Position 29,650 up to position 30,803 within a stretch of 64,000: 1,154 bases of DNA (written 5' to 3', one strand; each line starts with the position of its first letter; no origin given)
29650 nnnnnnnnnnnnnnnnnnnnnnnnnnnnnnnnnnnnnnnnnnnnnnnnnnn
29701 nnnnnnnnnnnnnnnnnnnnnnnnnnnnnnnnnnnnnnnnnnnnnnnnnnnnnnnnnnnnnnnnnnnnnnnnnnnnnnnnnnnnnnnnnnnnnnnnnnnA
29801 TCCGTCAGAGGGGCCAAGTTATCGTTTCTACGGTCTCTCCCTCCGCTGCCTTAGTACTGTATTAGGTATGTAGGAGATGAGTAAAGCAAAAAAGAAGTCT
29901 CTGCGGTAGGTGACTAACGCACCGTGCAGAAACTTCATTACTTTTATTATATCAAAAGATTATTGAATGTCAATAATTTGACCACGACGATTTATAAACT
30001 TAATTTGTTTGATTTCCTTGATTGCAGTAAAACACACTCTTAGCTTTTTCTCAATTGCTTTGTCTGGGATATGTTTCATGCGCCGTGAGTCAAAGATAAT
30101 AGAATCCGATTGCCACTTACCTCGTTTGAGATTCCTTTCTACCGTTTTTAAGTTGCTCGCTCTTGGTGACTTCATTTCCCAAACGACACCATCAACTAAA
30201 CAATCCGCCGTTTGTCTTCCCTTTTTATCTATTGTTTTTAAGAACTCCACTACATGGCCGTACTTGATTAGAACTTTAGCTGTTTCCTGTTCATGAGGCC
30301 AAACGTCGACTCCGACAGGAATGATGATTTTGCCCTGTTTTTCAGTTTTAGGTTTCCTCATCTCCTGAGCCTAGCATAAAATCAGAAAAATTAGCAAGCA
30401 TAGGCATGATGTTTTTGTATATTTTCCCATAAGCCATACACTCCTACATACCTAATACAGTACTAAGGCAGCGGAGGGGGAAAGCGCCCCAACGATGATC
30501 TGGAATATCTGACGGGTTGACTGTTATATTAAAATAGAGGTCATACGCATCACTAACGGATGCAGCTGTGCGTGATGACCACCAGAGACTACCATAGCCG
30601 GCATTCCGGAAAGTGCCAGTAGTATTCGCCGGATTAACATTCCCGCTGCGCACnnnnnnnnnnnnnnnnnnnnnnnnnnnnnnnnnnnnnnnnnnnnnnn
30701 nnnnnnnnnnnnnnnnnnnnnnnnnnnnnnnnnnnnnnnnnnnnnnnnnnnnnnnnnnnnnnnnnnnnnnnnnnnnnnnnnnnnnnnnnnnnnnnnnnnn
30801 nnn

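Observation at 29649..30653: A PD-(D/E)xK nuclease-like gene is bracketed by inverted cassettes, twice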

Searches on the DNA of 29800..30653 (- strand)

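Call 81: build_rna_model(alignment_id=A6, structure=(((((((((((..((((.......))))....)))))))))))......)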
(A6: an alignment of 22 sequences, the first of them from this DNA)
Model R1 built from alignment A6 (22 sequences, 49 columns); structure: as given.
model positions 48; base pairs 15; branch points 0; effective number of sequences 22; information 0.991 bits per position. Calibrated on 0.2 Mb of random sequence (short: E-values are rough).
structure used (alignment columns):
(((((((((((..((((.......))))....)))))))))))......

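Call 82: search_with_rna_model(model_id=R1, sources=[window, L010, L025, L030, L035, L036, L037, L045, L046, L050, L051, L052, L053, L054, L055, L056, L057, L058, L059, L060, L061, L062, L063, L064, L065, L066, L067, L068, L069, L070, L071, L072, L073, L074, L075, L076, L077, L078, L079, L080, L081, L082, L083, L084, L085, L086, L087, L088, L089, L090, L091, L092, L093, L094, L095, L096, L097, L098, L099, L100, L101, L102, L103, L104, L105, L106, L107, L108, L109, L110, L111, L112, L113, L114, L115, L116, L117, L118, L119, L120, L121, L122, L123, L124, L125, L126, L127, L128, L129], max_evalue=0.01, make_alignment=true)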
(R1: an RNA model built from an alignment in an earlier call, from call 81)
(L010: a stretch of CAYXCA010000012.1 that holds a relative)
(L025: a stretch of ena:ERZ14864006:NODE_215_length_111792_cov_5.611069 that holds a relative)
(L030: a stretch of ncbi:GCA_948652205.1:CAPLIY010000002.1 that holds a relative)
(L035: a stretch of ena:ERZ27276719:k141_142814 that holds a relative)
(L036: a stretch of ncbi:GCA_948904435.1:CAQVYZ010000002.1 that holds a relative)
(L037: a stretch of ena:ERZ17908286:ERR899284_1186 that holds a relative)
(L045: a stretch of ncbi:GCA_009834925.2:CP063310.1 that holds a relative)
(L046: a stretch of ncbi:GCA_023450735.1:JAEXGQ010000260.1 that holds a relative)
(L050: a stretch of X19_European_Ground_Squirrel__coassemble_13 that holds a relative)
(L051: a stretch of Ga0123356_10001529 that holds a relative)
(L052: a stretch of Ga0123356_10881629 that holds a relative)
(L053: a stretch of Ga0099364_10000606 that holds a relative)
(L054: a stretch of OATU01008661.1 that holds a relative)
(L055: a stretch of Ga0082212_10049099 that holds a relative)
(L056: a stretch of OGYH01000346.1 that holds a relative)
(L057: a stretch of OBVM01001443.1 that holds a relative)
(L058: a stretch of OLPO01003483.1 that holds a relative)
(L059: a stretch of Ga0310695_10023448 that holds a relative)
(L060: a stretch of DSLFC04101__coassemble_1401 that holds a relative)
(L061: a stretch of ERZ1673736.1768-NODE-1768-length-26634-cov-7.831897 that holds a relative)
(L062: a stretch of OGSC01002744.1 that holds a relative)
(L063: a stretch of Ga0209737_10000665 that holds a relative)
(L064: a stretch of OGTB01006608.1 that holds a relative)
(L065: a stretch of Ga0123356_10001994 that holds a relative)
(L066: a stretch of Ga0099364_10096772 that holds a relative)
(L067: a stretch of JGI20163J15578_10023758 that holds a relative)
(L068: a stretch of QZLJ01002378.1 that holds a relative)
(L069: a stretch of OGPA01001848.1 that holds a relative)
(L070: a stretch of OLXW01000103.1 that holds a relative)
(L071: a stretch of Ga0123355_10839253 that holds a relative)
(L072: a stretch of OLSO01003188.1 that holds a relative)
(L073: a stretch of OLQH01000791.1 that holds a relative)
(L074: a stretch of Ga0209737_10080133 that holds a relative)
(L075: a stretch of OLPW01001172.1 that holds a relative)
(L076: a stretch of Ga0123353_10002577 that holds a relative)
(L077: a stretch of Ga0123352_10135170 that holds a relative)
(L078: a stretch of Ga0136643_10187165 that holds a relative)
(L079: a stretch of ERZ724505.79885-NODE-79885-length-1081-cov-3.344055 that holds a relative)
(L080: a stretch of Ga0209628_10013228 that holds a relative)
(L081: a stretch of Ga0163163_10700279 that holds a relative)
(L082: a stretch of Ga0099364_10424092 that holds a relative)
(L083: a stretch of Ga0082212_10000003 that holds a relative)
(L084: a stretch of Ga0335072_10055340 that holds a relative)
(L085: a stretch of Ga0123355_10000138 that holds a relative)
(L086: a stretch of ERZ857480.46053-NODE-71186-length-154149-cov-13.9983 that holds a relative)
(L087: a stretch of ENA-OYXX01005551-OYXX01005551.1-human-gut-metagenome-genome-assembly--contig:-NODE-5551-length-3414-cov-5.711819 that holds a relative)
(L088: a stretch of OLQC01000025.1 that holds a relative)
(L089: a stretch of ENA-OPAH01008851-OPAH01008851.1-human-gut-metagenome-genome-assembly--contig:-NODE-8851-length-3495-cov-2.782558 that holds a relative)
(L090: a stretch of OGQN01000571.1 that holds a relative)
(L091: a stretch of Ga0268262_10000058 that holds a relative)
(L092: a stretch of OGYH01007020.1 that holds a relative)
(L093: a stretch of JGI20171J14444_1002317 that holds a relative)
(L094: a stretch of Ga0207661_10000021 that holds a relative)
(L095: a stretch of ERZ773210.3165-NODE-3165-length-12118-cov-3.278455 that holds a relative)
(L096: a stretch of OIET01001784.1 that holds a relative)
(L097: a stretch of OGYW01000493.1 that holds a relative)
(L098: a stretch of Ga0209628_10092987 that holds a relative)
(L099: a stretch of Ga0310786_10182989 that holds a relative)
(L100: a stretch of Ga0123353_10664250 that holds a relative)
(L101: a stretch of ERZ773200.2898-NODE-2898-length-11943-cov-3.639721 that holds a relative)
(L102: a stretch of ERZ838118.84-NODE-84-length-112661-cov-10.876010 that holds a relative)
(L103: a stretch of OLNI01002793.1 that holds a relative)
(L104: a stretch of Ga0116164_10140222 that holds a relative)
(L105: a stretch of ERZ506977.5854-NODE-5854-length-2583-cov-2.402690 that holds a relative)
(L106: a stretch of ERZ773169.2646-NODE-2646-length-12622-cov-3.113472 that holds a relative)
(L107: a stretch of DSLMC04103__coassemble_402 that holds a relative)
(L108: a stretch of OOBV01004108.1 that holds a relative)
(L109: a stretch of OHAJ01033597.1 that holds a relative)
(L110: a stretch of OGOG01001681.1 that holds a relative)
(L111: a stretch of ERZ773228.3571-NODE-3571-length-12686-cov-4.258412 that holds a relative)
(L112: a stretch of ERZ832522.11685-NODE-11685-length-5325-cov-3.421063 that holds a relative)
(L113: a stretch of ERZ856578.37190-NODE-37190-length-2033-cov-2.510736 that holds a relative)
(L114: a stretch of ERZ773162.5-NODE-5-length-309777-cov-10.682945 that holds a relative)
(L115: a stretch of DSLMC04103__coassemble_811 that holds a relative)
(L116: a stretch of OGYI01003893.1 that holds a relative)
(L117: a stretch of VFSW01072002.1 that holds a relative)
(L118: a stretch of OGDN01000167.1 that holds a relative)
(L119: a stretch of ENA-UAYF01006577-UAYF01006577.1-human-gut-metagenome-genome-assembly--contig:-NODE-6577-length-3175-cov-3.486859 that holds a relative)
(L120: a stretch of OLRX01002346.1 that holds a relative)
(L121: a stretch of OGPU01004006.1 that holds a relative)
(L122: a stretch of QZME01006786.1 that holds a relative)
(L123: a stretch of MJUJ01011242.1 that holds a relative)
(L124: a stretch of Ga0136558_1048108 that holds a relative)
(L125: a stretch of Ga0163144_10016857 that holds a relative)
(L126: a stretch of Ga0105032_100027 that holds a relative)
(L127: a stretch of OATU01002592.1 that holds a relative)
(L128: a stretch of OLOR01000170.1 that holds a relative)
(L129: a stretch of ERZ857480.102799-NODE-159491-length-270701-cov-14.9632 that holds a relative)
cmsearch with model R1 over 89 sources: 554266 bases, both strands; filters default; matches with E-value up to 0.01: 97.
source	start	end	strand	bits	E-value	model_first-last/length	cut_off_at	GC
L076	4401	4448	+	62.8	1.8e-13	1-48/48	no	0.56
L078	1043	1090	+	62.8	1.8e-13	1-48/48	no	0.56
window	29889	29936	-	61.4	4.4e-13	1-48/48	no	0.48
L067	444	491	+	60.5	7.8e-13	1-48/48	no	0.62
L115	3539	3586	+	59.8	1.2e-12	1-48/48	no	0.56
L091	812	859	+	59.2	1.7e-12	1-48/48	no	0.5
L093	2183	2230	+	59.2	1.7e-12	1-48/48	no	0.5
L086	4399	4446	+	58.7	2.5e-12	1-48/48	no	0.56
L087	490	537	+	58.7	2.5e-12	1-48/48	no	0.56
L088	4399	4446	+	58.7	2.5e-12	1-48/48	no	0.56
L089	2928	2975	+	58.7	2.5e-12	1-48/48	no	0.56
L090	4399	4446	+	58.7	2.5e-12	1-48/48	no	0.56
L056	4420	4466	+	58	3.6e-12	1-48/48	no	0.55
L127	4403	4450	+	57.7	4.5e-12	1-48/48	no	0.56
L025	4411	4458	+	57.7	4.5e-12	1-48/48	no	0.5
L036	4411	4458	+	57.7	4.5e-12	1-48/48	no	0.5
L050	4398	4445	+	57.7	4.5e-12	1-48/48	no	0.5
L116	892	939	+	57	6.7e-12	1-48/48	no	0.56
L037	4411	4458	+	56.3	1.1e-11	1-48/48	no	0.52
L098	907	954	+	56.1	1.2e-11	1-48/48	no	0.56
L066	2622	2668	+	56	1.3e-11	1-48/48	no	0.55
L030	4411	4458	+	55.8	1.4e-11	1-48/48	no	0.5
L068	4420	4466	+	55.1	2.2e-11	1-48/48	no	0.53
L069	2371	2417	+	55.1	2.2e-11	1-48/48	no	0.53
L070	4420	4466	+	55.1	2.2e-11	1-48/48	no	0.53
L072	1279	1325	+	55.1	2.2e-11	1-48/48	no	0.53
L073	4420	4466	+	55.1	2.2e-11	1-48/48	no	0.53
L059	4408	4454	+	55.1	2.3e-11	1-48/48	no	0.57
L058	4094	4140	+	54.9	2.5e-11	1-48/48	no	0.6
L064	3861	3907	+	54.9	2.5e-11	1-48/48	no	0.6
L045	4415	4461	+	54.5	3.2e-11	1-48/48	no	0.53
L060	4409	4455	+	53.3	7.2e-11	1-48/48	no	0.55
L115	4544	4591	+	52.2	1.4e-10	1-48/48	no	0.5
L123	700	747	+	52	1.6e-10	1-48/48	no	0.52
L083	4410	4456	+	51.8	1.8e-10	1-48/48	no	0.57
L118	4399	4445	+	51.2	2.6e-10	1-48/48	no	0.53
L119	1113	1159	+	51.2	2.6e-10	1-48/48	no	0.53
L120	4399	4445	+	51.2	2.6e-10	1-48/48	no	0.53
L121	4399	4445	+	51.2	2.6e-10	1-48/48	no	0.53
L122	3880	3926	+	51.2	2.6e-10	1-48/48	no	0.53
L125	4405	4451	+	50.8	3.4e-10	1-48/48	no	0.49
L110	4402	4449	+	50.6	3.8e-10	1-48/48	no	0.56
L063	3516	3562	-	50.6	3.8e-10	1-48/48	no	0.55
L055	1341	1387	+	50.4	4.3e-10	1-48/48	no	0.51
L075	4412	4458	+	50.3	4.4e-10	1-48/48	no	0.51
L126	4400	4447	+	50.3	4.5e-10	1-48/48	no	0.5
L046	4415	4462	+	50.1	5.3e-10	1-48/48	no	0.54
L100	524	570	+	50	5.6e-10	1-48/48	no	0.49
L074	578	623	+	49.7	6.6e-10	1-48/48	no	0.54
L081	410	456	+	48.9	1.1e-09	1-48/48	no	0.51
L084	1832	1878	+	48.9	1.1e-09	1-48/48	no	0.51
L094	4415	4461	+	48.9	1.1e-09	1-48/48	no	0.51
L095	4399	4445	+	48.6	1.3e-09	1-48/48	no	0.55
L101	4399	4445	+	48.6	1.3e-09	1-48/48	no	0.55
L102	4399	4445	+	48.6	1.3e-09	1-48/48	no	0.55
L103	3850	3896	+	48.6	1.3e-09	1-48/48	no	0.55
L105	1204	1250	+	48.6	1.3e-09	1-48/48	no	0.55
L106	4399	4445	+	48.6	1.3e-09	1-48/48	no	0.55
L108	3988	4034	+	48.6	1.3e-09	1-48/48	no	0.55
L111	4399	4445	+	48.6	1.3e-09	1-48/48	no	0.55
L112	4399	4445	+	48.6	1.3e-09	1-48/48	no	0.55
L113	752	798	+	48.6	1.3e-09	1-48/48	no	0.55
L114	4399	4445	+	48.6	1.3e-09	1-48/48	no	0.55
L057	1195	1241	+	48.6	1.3e-09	1-48/48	no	0.55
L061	4409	4455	+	48.6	1.3e-09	1-48/48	no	0.55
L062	1240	1286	+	48.6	1.3e-09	1-48/48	no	0.55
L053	4421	4467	+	47.3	3e-09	1-48/48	no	0.49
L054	2290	2336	+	46.9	3.8e-09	1-48/48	no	0.55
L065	4405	4452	+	46.8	4e-09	1-48/48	no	0.54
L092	645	691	+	45.7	8e-09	1-48/48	no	0.47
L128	4423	4469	+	45.3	1e-08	1-48/48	no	0.51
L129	4423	4469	+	45.3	1e-08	1-48/48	no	0.51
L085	4399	4445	+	44.7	1.6e-08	1-48/48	no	0.51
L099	2189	2235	+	44.2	2.1e-08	1-48/48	no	0.53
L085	4449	4495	+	43.9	2.5e-08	1-48/48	no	0.53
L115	4417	4463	+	43.8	2.6e-08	1-48/48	no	0.53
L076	4875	4920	-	43.7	2.8e-08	1-48/48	no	0.57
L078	1517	1562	-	43.7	2.8e-08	1-48/48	no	0.57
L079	973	1016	+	43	4.3e-08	1-48/48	no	0.48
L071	434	475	+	42.3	6.8e-08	1-43/48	no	0.55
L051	4415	4459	+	40.5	2.1e-07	1-48/48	no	0.47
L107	4395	4441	+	40.3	2.4e-07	1-48/48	no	0.51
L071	477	522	+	36.6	2.4e-06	1-48/48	no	0.43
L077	1174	1219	+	36.4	2.8e-06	1-48/48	no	0.52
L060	4809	4855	+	36.3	3e-06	1-48/48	no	0.55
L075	1360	1404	+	35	6.6e-06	1-48/48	no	0.53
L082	752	797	+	32.4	3.4e-05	1-48/48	no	0.59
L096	4400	4445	+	27.6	0.00068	1-48/48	no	0.5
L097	4400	4445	+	27.6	0.00068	1-48/48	no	0.5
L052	1034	1066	+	26.5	0.0014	1-35/48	3'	0.52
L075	1221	1268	+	26.1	0.0017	1-48/48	no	0.42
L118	4530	4577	-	25.1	0.0032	1-48/48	no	0.46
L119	1244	1291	-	25.1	0.0032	1-48/48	no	0.46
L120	4530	4577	-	25.1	0.0032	1-48/48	no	0.46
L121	4530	4577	-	25.1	0.0032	1-48/48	no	0.46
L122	4011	4058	-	25.1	0.0032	1-48/48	no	0.46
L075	1318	1359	+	24.6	0.0042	1-48/48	no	0.55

Alignment A7: 97 matches aligned to the model, 52 columns, each read 5' to 3' on its own strand. Consensus structure (alignment columns), stored with it:
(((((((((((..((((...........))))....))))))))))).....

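Call 84: search_with_rna_model(model_id=R1, source=window, filters=off, max_evalue=10, show_alignments=6)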
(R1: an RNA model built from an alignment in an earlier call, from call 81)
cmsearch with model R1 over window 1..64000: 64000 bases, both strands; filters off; matches with E-value up to 10: 16.
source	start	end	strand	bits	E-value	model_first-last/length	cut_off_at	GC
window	29889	29936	-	61.4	5.1e-14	1-48/48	no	0.48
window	32615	32644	+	11.9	1.4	1-48/48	no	0.43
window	20688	20708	+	11.6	1.7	1-48/48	no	0.38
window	45360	45380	-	11.6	1.7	1-48/48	no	0.38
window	45092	45124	+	11.3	2.1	1-48/48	no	0.48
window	50451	50481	-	11.1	2.4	1-48/48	no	0.45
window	10106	10129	-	10.9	2.6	1-48/48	no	0.54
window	33173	33199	+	10.3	3.9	1-48/48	no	0.48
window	41041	41061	+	9.9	5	1-48/48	no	0.43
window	29894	29941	+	9.8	5.3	1-48/48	no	0.5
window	33167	33195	-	9.5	6.3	1-48/48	no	0.45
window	32609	32640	-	9.4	6.7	1-48/48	no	0.41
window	10111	10134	+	9.1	8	1-48/48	no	0.54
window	44673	44723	+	9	8.8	1-48/48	no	0.37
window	49037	49051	+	8.9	9.2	1-48/48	no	0.4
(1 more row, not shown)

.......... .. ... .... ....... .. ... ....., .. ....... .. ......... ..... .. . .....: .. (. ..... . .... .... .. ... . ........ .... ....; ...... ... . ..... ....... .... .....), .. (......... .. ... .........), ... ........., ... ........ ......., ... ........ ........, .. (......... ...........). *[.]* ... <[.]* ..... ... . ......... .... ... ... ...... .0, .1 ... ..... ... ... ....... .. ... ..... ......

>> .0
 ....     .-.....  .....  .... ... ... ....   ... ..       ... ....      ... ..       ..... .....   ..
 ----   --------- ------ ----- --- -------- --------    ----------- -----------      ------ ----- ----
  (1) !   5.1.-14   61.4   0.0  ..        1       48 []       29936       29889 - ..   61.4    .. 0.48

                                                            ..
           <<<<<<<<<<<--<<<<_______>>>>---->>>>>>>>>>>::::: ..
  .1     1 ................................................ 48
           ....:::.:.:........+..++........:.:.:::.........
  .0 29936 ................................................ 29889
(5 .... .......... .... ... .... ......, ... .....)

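Call 86: search_rna_families(source=window, start=29800, end=30520, threshold=evalue, max_evalue=10)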
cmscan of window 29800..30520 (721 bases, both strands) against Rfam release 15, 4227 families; matches with E-value up to 10: 7.
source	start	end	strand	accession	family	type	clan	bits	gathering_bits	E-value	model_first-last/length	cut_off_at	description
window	30361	30403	-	RF04332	Plastid-rpoB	Cis-reg;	-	21.2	45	0.29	1-49/49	no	Plastid-rpoB 5UTR RNA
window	30313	30340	+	RF01192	SNORD11B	Gene; snRNA; snoRNA; CD-box;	CL00103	17.4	50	5.3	1-87/87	no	Small nucleolar RNA SNORD11B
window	30316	30337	+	RF01167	sn2429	Gene; snRNA; snoRNA; CD-box;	-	16.9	50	2.1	1-77/77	no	Small nucleolar RNA sn2429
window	30317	30336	+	RF00276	SNORD52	Gene; snRNA; snoRNA; CD-box;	CL00063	16.5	45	1.3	1-67/67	no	Small nucleolar RNA SNORD52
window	30145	30263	-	RF01932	bxd_4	Gene; lncRNA;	-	16.3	40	2.5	1-106/106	no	Bithoraxoid conserved region 4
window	30317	30358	+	RF00095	snoPyro_CD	Gene; snRNA; snoRNA; CD-box;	CL00132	14.1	45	4.8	1-58/58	no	Pyrococcus C/D box small nucleolar RNA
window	29824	30142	+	RF01946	KCNQ1OT1_1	Gene; lncRNA;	-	8.4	70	0.68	180-464/464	no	KCNQ1 overlapping transcript 1 conserved region 1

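Call 98: search_rna_families(sources=[L010, L014, L015, L013, L019, L023, L037], threshold=gathering)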
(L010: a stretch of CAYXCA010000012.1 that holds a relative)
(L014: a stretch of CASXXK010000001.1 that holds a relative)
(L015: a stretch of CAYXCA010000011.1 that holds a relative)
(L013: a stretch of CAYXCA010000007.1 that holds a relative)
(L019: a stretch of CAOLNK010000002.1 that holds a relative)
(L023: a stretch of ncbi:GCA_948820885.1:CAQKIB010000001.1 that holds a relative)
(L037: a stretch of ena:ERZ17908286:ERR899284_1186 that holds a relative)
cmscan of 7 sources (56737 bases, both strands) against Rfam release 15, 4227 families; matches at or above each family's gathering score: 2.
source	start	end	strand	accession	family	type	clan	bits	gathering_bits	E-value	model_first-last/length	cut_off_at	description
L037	3833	3906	+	RF00005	tRNA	Gene; tRNA;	CL00001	64.5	29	9e-12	1-71/71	no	tRNA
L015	1650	1736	+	RF00005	tRNA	Gene; tRNA;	CL00001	52.4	29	1.9e-08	1-71/71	no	tRNA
